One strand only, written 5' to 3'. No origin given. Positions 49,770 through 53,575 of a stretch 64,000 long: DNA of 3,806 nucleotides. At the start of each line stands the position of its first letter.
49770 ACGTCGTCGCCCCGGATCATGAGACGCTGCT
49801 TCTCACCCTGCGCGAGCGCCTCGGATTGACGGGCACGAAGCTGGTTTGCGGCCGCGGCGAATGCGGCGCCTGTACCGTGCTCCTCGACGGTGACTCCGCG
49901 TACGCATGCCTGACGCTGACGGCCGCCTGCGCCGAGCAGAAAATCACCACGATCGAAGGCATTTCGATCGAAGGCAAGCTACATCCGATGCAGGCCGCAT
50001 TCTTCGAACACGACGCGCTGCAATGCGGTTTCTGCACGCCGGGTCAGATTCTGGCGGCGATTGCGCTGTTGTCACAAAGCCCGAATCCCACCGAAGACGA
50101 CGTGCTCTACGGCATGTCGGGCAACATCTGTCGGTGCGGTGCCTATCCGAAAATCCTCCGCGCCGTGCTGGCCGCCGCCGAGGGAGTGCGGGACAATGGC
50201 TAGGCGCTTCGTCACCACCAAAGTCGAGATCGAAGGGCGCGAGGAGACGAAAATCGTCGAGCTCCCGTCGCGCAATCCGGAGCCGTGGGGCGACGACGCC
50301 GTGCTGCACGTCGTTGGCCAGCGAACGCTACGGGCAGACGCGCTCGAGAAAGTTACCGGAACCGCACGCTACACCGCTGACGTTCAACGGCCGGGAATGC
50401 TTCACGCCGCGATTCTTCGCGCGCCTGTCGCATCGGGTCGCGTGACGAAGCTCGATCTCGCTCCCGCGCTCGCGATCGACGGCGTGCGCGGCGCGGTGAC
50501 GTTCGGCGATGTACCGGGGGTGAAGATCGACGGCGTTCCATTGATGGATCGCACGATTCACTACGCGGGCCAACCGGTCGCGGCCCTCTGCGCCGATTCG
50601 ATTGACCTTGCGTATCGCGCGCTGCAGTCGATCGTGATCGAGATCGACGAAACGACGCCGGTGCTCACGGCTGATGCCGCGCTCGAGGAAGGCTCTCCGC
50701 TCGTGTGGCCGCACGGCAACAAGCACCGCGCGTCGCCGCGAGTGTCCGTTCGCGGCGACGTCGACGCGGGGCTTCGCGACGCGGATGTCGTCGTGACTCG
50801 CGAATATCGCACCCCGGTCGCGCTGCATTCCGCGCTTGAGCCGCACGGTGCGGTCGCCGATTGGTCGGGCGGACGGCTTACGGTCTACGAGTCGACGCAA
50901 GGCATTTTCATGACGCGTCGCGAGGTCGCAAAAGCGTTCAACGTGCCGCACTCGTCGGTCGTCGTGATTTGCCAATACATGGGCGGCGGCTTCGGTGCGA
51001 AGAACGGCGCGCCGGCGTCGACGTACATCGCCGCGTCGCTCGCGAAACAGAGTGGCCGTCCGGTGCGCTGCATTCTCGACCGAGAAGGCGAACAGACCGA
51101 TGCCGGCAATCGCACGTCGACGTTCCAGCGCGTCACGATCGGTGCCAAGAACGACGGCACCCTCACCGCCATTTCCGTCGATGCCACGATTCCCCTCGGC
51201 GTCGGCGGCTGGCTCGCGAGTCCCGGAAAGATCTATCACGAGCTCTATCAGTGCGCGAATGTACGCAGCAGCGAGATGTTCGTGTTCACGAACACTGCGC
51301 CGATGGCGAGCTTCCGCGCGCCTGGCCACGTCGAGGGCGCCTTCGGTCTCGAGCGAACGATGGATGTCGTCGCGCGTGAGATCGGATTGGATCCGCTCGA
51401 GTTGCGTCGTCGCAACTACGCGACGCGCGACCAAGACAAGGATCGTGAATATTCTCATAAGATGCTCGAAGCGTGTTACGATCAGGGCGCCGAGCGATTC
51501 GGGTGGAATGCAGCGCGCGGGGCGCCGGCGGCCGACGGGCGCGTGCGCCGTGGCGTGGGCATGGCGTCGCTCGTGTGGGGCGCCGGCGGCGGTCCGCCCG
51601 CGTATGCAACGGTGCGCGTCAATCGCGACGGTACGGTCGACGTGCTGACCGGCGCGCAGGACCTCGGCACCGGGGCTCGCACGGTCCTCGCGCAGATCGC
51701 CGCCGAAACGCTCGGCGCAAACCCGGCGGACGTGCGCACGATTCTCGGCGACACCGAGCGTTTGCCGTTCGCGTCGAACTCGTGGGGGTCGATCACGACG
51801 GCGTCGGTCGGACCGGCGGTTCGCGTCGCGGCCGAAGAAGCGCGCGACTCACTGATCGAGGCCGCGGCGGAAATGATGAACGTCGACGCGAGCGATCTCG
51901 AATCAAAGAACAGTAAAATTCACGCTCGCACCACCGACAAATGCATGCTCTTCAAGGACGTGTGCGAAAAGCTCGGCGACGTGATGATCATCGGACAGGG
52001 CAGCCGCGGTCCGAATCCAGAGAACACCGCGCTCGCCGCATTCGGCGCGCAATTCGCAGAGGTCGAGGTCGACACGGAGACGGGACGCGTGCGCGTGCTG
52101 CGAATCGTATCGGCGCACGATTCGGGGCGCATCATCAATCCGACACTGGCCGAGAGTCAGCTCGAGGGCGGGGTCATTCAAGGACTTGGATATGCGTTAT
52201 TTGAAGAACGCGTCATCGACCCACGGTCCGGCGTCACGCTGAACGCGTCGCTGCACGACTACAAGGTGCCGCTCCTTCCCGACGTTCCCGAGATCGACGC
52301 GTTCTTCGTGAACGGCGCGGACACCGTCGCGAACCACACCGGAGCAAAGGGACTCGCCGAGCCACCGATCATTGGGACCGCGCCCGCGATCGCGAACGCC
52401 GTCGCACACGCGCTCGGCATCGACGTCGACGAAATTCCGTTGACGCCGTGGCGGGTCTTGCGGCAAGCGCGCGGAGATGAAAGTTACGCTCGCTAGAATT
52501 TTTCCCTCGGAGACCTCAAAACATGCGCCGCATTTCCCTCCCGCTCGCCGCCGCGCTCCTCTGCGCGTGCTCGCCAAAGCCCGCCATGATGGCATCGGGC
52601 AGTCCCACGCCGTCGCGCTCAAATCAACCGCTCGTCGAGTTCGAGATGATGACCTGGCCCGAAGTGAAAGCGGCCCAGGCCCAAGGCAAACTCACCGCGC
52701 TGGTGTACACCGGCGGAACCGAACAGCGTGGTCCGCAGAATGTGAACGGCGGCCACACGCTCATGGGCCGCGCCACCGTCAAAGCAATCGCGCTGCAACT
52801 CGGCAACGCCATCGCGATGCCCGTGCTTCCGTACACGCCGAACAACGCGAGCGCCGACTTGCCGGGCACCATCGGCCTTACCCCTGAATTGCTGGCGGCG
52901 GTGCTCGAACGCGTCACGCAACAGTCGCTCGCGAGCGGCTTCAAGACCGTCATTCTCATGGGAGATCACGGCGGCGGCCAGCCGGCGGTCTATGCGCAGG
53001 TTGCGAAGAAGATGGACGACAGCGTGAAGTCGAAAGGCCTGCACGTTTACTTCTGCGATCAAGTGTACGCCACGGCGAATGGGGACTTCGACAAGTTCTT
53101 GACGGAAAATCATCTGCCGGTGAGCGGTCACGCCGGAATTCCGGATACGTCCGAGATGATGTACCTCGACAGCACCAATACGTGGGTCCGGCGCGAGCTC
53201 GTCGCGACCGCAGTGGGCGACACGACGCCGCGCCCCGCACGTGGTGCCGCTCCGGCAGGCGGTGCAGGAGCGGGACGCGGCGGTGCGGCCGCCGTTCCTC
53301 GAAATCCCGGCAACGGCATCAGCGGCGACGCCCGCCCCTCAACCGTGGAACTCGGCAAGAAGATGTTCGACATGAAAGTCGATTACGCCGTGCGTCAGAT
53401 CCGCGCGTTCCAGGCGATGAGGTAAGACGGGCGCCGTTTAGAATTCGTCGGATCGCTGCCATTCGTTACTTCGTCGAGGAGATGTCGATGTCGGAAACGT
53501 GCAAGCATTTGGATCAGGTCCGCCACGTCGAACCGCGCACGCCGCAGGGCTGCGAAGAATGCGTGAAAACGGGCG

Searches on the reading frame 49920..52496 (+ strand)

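Call 58: search_protein_families(library=pfam, proteins=[window:49920-52496:+], max_evalue=0.00001)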
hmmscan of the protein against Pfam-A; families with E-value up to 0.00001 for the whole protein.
window:49920-52496:+ (858 aa): 3 families
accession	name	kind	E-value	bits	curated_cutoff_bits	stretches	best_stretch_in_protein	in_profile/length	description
PF20256.3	MoCoBD_2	-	1.2e-74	251.8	27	1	523-790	2-283/283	Molybdopterin cofactor-binding domain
PF02738.23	MoCoBD_1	-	1.7e-63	214.4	27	1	277-500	11-244/244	Molybdopterin cofactor-binding domain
PF01315.27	Ald_Xan_dh_C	-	5.4e-18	65.8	31.3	1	146-244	1-108/110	Aldehyde oxidase and xanthine dehydrogenase, a/b hammerhead domain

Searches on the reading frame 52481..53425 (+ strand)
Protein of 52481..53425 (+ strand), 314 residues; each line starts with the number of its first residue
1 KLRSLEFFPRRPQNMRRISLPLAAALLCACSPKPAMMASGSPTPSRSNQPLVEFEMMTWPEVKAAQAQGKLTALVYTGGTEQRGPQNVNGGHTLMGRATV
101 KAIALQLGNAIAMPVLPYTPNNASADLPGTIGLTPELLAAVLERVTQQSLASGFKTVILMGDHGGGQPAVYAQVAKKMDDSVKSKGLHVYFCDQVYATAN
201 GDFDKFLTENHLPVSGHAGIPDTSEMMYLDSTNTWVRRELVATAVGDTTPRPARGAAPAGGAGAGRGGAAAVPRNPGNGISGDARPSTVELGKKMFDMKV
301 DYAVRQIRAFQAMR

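Call 58: search_protein_families(library=pfam, proteins=[window:52481-53425:+], max_evalue=0.00001)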
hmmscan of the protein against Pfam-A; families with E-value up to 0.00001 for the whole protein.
window:52481-53425:+ (314 aa): 1 family
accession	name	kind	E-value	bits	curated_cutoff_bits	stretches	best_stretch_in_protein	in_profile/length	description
PF02633.19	Creatininase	-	7.7e-36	124.1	31.3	1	56-306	2-237/238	Creatinine amidohydrolase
